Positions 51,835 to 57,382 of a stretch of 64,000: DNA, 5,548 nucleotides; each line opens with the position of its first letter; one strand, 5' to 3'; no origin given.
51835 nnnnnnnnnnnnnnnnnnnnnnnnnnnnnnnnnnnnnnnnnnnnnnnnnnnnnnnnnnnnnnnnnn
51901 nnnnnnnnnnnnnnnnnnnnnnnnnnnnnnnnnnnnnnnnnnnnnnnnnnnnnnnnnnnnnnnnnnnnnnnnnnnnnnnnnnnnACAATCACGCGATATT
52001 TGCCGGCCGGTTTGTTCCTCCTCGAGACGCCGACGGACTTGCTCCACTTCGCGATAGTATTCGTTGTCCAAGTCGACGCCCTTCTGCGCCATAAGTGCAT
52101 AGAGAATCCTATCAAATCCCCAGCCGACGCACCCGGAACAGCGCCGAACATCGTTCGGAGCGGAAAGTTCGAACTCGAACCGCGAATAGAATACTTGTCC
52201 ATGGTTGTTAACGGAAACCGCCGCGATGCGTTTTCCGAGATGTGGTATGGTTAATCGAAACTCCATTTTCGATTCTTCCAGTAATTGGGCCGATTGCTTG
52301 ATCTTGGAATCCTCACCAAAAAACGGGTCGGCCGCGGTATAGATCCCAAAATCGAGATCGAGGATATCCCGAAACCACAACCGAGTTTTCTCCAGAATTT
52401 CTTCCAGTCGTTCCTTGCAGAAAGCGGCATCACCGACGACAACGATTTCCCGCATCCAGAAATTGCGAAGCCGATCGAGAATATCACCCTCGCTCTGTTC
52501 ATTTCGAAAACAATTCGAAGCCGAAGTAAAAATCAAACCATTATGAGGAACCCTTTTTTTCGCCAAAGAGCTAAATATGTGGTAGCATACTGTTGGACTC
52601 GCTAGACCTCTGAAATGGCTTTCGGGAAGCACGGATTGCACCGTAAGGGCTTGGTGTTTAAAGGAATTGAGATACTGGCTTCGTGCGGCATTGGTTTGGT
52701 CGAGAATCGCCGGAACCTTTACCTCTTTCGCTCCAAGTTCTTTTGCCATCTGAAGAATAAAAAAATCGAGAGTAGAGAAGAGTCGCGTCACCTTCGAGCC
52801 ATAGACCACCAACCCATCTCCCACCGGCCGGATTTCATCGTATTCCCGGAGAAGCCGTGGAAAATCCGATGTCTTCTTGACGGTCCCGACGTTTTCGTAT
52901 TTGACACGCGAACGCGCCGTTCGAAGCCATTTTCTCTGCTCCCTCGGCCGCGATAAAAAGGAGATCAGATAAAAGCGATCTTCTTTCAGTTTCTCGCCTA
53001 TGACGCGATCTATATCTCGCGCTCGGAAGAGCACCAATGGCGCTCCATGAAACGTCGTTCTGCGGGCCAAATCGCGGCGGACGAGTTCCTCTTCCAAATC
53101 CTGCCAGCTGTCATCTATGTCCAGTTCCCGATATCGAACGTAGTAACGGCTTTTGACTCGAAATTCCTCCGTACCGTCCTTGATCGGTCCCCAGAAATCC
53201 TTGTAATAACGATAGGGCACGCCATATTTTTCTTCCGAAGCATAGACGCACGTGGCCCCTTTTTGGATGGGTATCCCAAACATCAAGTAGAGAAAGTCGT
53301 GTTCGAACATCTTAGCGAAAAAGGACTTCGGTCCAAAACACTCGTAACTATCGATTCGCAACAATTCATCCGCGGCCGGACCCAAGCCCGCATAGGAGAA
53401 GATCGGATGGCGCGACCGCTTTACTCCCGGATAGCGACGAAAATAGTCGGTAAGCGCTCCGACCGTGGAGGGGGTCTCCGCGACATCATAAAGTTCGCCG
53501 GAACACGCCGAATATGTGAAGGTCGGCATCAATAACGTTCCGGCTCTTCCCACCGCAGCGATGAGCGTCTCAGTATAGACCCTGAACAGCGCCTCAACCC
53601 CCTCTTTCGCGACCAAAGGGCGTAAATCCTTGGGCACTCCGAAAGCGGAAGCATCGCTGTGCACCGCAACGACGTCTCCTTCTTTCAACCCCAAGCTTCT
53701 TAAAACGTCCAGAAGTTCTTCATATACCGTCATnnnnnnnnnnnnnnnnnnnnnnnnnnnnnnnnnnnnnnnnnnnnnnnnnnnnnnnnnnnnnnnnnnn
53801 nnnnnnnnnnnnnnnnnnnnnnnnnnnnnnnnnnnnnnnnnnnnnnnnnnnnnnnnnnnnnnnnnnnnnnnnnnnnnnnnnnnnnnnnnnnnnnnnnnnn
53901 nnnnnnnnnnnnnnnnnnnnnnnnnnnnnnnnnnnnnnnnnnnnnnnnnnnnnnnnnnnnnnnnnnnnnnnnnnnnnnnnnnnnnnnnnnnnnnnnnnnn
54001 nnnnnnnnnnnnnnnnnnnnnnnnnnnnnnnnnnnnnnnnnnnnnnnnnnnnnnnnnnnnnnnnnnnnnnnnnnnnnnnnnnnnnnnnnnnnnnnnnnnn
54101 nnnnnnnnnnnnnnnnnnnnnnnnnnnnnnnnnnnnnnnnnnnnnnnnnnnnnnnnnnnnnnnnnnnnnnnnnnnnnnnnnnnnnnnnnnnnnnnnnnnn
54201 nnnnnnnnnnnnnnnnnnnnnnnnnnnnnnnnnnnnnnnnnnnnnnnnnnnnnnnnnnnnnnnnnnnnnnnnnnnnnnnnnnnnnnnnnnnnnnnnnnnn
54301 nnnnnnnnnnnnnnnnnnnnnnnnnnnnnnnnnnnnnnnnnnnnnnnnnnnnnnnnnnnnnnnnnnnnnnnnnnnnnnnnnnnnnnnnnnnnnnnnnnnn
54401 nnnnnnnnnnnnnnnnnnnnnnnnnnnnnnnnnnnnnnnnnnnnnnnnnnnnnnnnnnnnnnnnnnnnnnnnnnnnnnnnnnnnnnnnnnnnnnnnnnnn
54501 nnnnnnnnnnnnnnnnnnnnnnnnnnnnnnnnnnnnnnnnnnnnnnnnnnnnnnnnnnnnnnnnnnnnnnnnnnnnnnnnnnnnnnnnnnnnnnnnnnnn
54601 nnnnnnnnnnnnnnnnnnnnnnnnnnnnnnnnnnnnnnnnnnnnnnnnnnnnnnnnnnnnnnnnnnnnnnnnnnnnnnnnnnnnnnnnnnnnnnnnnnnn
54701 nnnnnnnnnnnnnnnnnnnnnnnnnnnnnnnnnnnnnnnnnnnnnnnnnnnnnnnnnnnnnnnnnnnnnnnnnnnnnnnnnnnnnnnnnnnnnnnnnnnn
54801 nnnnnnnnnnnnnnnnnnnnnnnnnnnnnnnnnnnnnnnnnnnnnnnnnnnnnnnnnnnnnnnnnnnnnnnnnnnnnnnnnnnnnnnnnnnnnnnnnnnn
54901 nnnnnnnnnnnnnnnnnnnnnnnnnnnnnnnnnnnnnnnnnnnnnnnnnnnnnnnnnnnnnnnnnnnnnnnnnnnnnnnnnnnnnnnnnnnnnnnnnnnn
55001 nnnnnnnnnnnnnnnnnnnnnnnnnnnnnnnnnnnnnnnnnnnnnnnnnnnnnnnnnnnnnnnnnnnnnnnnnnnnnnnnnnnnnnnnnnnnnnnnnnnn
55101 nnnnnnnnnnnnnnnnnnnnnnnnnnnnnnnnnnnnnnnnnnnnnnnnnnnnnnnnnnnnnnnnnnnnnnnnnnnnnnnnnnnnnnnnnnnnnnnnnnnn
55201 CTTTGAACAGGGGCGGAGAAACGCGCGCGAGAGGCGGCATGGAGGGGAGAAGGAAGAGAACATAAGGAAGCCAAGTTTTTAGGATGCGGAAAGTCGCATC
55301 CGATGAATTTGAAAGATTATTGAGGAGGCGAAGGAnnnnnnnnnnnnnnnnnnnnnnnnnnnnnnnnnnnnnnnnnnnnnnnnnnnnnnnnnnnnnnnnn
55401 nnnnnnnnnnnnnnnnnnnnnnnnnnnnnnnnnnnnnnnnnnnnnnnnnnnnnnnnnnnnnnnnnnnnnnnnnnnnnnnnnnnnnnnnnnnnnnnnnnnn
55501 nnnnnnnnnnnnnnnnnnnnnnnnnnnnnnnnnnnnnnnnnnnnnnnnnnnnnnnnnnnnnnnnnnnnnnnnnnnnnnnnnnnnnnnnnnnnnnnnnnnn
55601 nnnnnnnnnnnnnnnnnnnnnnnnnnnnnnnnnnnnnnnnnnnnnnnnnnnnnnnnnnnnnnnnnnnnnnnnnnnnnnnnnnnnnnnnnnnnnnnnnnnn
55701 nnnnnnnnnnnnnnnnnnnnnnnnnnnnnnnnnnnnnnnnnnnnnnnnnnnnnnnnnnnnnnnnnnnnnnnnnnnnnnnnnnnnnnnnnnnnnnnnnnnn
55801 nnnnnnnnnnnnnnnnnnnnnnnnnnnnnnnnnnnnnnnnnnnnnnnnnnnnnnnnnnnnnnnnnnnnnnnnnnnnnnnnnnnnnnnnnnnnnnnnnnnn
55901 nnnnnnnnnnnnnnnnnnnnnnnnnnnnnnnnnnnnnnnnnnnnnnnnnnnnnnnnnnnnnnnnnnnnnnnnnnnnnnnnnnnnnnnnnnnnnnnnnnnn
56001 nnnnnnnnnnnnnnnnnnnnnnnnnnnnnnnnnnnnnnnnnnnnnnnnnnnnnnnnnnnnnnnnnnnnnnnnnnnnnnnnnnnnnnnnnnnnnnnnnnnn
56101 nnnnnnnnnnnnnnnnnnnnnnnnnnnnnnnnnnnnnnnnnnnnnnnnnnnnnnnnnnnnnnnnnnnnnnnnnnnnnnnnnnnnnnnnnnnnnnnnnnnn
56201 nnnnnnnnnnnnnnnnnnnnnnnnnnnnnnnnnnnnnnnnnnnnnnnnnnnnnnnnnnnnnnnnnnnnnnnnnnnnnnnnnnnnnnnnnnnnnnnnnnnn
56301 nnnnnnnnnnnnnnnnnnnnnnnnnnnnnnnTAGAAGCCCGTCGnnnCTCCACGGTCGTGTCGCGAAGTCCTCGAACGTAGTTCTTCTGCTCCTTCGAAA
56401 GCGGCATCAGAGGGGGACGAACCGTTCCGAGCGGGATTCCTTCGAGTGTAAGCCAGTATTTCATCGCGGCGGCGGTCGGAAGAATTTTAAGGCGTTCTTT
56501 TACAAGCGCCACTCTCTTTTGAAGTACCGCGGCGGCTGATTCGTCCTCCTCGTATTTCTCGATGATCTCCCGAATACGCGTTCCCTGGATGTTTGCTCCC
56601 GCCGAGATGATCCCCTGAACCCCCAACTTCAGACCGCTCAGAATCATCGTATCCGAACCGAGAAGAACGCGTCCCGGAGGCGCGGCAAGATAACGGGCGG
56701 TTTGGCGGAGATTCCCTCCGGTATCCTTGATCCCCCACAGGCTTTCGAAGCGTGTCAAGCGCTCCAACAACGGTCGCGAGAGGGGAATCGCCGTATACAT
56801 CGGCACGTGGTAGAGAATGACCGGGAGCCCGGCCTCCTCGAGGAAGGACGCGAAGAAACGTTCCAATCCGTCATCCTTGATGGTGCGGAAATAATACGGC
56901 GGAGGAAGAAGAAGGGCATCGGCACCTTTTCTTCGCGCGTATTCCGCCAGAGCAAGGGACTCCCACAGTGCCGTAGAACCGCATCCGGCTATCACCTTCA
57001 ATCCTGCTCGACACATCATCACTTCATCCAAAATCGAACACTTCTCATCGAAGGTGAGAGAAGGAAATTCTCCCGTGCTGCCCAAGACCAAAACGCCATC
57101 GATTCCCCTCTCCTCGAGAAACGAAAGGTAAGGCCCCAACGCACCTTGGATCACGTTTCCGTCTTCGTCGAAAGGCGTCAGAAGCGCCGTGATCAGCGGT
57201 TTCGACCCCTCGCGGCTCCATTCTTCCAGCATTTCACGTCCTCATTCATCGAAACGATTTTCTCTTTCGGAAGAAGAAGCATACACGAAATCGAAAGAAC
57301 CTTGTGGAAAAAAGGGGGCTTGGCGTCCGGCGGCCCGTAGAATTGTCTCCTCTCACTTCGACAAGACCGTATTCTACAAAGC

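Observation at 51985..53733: Domain anatomy of the fusion enzyme: class II motifs and a putative Zn triad retained, tRNA-binding arm absent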

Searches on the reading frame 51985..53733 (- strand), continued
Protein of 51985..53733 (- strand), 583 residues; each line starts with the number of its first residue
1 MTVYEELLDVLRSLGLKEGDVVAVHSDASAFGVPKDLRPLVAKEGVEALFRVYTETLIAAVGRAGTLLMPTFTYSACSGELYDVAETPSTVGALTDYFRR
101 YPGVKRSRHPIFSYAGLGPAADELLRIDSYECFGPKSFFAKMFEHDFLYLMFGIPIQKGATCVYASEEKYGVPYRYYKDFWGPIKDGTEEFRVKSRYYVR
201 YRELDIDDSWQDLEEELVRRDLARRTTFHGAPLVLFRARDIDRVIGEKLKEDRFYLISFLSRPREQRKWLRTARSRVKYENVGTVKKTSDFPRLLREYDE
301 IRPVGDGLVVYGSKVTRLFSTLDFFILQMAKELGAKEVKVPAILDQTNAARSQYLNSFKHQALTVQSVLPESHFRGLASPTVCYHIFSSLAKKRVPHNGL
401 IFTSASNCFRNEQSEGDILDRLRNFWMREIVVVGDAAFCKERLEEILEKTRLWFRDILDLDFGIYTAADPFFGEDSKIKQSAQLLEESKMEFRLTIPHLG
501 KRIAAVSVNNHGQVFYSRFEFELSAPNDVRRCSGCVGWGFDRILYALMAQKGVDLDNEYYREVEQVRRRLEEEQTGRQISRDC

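Call 87: search_dna_similar(query=window:51985-53733:-, collection=plasmids, mode=protein, max_evalue=1e-8, max_rows=25)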
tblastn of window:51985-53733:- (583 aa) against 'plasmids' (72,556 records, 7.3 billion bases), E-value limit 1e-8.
Records with a match: 771; places in all: 789; records where one place covers at least 80% of the query: 0.
Best place of each record, by identity: <60% 771.
By first word of the organism name: Salmonella 266; Escherichia 198; Klebsiella 134; Streptomyces 29; Proteus 15; Bacillus 14; Rhizobium 14; Azospirillum 11; Burkholderia 10; Mycetohabitans 9; and 30 more.
By predicted mobility (MOB-suite, as given by PLSDB): conjugative 460; non-mobilizable 239; mobilizable 72.
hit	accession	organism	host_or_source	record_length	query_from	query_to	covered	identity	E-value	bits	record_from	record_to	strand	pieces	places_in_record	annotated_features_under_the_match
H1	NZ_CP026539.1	Solidesulfovibrio carbinolicus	-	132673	4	258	44%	32.8%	7e-23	111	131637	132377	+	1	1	AAC(3) family N-acetyltransferase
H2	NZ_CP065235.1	Streptomyces clavuligerus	cell culture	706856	274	553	48%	29.2%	5e-16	90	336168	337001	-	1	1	hypothetical protein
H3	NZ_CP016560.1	Streptomyces clavuligerus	-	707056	274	553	48%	29.2%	5e-16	90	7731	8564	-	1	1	hypothetical protein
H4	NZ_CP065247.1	Streptomyces clavuligerus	cell culture,lab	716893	274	553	48%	29.2%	5e-16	90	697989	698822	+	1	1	hypothetical protein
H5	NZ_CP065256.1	Streptomyces clavuligerus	cell culture,lab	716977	274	553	48%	29.2%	5e-16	90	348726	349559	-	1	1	hypothetical protein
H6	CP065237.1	Streptomyces clavuligerus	cell culture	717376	274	553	48%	29.2%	5e-16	90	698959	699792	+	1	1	hypothetical protein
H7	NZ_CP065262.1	Streptomyces clavuligerus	cell culture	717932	274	553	48%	29.2%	5e-16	90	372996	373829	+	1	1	hypothetical protein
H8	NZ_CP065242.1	Streptomyces clavuligerus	cell culture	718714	274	553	48%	29.2%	5e-16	90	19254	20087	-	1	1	hypothetical protein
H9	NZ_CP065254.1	Streptomyces clavuligerus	cell culture,lab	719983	274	553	48%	29.2%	5e-16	90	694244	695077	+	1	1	hypothetical protein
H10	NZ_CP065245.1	Streptomyces clavuligerus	cell culture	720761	274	553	48%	29.2%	5e-16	90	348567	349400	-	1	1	hypothetical protein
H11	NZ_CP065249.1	Streptomyces clavuligerus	cell culture,lab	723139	274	553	48%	29.2%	5e-16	90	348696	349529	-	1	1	hypothetical protein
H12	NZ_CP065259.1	Streptomyces clavuligerus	cell culture,lab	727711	274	553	48%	29.2%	5e-16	90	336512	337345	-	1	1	hypothetical protein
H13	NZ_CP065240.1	Streptomyces clavuligerus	cell culture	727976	274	553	48%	29.2%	5e-16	90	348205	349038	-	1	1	hypothetical protein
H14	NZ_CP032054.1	Streptomyces clavuligerus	cell culture,soil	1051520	274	553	48%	29.2%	5e-16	90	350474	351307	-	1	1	none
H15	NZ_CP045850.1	Streptomyces clavuligerus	pure culture single spore ...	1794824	274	553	48%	29.2%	5e-16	90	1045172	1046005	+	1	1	none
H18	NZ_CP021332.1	Maritalea myrionectae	pure culture,Lava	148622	1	267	46%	30.2%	2e-18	97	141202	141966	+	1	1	HAD-IIIC family phosphatase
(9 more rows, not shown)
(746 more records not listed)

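Call 88: get_annotated_region(hit=H18, flank=7000)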
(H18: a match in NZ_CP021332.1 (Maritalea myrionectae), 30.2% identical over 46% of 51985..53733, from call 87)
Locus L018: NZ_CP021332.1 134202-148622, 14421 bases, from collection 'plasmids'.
description: Maritalea myrionectae strain HL2708#5 plasmid pHL2708Y3, complete sequence
organism: Maritalea myrionectae (NCBI taxid 454601)
taxonomy: Bacteria; Pseudomonadota; Alphaproteobacteria; Hyphomicrobiales; Devosiaceae; Maritalea; Maritalea myrionectae
host: -; source: pure culture,Lava; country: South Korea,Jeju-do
typing (MOB-suite, as given by PLSDB): non-mobilizable
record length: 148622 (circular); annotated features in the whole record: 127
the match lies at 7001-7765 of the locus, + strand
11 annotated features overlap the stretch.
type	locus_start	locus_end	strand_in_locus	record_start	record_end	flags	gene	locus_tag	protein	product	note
CDS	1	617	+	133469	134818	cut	-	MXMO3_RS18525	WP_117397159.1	ISNCY family transposase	-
CDS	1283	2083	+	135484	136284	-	-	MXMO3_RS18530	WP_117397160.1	ABC transporter permease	-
CDS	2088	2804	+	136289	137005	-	-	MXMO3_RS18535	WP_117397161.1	ABC transporter ATP-binding protein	-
CDS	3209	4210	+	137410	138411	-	pseB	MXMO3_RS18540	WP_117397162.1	UDP-N-acetylglucosamine 4,6-dehydratase (inverting)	-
CDS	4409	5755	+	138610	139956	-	-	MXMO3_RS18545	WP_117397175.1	UDP-glucose/GDP-mannose dehydrogenase family protein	-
CDS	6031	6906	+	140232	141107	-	-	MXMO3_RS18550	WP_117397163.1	NAD-dependent epimerase/dehydratase family protein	-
CDS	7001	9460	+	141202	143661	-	-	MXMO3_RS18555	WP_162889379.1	HAD-IIIC family phosphatase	-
CDS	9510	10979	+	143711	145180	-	-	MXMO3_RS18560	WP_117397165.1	SDR family NAD(P)-dependent oxidoreductase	-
CDS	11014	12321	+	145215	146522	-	-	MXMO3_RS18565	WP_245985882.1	DUF4910 domain-containing protein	-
CDS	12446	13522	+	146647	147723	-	-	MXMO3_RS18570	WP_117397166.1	N-acetylneuraminate synthase family protein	GO:0016051 - carbohydrate biosynthetic process [Evidence IEA]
CDS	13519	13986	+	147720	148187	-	-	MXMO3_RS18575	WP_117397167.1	glycosyltransferase family 2 protein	-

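Call 89: get_annotated_region(hit=H1, flank=7000)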
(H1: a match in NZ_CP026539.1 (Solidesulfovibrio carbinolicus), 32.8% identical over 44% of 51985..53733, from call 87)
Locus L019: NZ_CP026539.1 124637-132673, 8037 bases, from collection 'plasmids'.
description: Solidesulfovibrio carbinolicus strain DSM 3852 plasmid pDCAR1, complete sequence
organism: Solidesulfovibrio carbinolicus (NCBI taxid 296842)
taxonomy: Bacteria; Thermodesulfobacteriota; Desulfovibrionia; Desulfovibrionales; Desulfovibrionaceae; Solidesulfovibrio; Solidesulfovibrio carbinolicus
host: -; source: -; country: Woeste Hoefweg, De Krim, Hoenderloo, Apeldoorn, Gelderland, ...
typing (MOB-suite, as given by PLSDB): non-mobilizable
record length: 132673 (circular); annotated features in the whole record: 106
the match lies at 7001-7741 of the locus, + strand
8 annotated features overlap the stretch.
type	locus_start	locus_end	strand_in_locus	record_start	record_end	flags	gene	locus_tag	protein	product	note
CDS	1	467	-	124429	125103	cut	-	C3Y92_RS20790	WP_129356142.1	phosphocholine cytidylyltransferase family protein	-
CDS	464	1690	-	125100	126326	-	-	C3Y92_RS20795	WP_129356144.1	CDP-glycerol glycerophosphotransferase family protein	-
CDS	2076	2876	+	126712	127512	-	-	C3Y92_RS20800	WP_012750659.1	ParA family protein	-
CDS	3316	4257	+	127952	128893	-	-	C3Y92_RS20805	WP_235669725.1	hypothetical protein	-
CDS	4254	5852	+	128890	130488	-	-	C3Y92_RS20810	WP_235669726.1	amino acid adenylation domain-containing protein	-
CDS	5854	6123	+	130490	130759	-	-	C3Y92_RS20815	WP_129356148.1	acyl carrier protein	GO:0006633 - fatty acid biosynthetic process [Evidence IEA]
CDS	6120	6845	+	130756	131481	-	-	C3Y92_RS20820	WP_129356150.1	hypothetical protein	-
CDS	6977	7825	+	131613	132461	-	-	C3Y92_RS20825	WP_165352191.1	AAC(3) family N-acetyltransferase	GO:0046677 - response to antibiotic [Evidence IEA]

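Call 99: search_protein_families(library=pfam, proteins=[P0062, P0091, L019:6120-6842:+], max_evalue=1)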
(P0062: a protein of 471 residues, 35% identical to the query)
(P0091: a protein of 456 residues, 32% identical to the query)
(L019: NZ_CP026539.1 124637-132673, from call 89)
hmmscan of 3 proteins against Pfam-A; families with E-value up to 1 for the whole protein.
P0062 (471 aa): 2 families
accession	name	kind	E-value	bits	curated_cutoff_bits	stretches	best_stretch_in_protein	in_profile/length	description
PF00587.30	tRNA-synt_2b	-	2.2e-09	38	29.3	1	81-247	15-178/179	tRNA synthetase class II core domain (G, H, P, S and T)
PF10613.14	Lig_chan-Glu_bd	-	0.057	14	30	0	239-271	30-62/115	Ligated ion channel L-glutamate- and glycine-binding site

P0091 (456 aa): 2 families
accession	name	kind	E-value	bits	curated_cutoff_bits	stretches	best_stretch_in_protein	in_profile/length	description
PF00587.30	tRNA-synt_2b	-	3.2e-05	24.5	29.3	1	78-237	14-175/179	tRNA synthetase class II core domain (G, H, P, S and T)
PF01409.25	tRNA-synt_2d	-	0.034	14.1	19.8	1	88-237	95-226/246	tRNA synthetases class II core domain (F)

L019:6120-6842:+ (241 aa): 0 families

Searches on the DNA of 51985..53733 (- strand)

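Call 85: search_dna_similar(query=L013:1243-4477:+, collection=ecoli_genomes, mode=distant, max_evalue=0.001, max_rows=10)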
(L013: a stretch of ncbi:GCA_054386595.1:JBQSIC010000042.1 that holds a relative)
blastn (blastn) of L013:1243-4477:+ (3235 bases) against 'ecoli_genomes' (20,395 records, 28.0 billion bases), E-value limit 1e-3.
No match.

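Call 86: search_dna_similar(query=L012:5359-7394:+, collection=ecoli_genomes, mode=distant, max_evalue=0.001, max_rows=10)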
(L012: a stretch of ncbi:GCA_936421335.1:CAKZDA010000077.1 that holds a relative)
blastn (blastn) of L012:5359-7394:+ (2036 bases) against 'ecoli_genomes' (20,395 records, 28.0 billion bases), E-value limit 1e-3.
No match.

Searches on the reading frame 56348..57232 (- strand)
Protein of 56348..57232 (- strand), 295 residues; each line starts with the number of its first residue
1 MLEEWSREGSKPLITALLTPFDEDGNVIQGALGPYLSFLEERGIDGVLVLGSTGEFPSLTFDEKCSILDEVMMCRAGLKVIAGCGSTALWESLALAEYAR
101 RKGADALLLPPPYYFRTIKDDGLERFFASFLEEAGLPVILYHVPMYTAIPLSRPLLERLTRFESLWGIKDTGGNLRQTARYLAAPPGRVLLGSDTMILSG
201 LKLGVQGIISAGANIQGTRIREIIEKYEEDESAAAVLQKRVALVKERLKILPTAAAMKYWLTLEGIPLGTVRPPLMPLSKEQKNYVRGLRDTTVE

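Call 9: search_protein_families(library=pfam, proteins=[window:56348-57232:-], max_evalue=0.01)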
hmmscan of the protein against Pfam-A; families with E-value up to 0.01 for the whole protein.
window:56348-57232:- (295 aa): 1 family
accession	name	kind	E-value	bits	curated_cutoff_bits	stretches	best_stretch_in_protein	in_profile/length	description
PF00701.28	DHDPS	-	3e-59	200.6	22.1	1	13-286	5-282/289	Dihydrodipicolinate synthetase family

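Call 68: search_protein_families(library=ncbifam, proteins=[window:56348-57232:-], max_evalue=0.001)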
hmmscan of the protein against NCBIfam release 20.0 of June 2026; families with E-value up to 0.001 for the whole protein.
window:56348-57232:- (295 aa): 7 families
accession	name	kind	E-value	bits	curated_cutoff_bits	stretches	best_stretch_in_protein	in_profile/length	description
TIGR00674.1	dapA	equivalog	1.2e-57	195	206.15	1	13-287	2-280/286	4-hydroxy-tetrahydrodipicolinate synthase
NF003164.0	PRK04147.1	equivalog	7.4e-39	133.8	281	1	11-291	5-288/294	N-acetylneuraminate lyase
NF040954.1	Arch_KDGaldase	equivalog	1.2e-35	123.3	390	1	13-285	3-273/288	bifunctional 2-dehydro-3-deoxy-phosphogluconate/2-dehydro-3-deoxy-6-phosphogalactonate aldolase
TIGR00683.1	nanA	equivalog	6.7e-33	114.3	382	1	13-281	4-276/293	N-acetylneuraminate lyase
NF002958.0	PRK03620.1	subfamily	4.4e-25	88.1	278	1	17-183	18-180/307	5-dehydro-4-deoxyglucarate dehydratase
TIGR02313.1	HpaI-NOT-DapA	exception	3.3e-24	85.2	396.7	1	14-287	5-283/294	2,4-dihydroxyhept-2-ene-1,7-dioic acid aldolase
TIGR03249.1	KdgD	equivalog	1.2e-20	73.8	373.95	1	11-283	10-288/299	5-dehydro-4-deoxyglucarate dehydratase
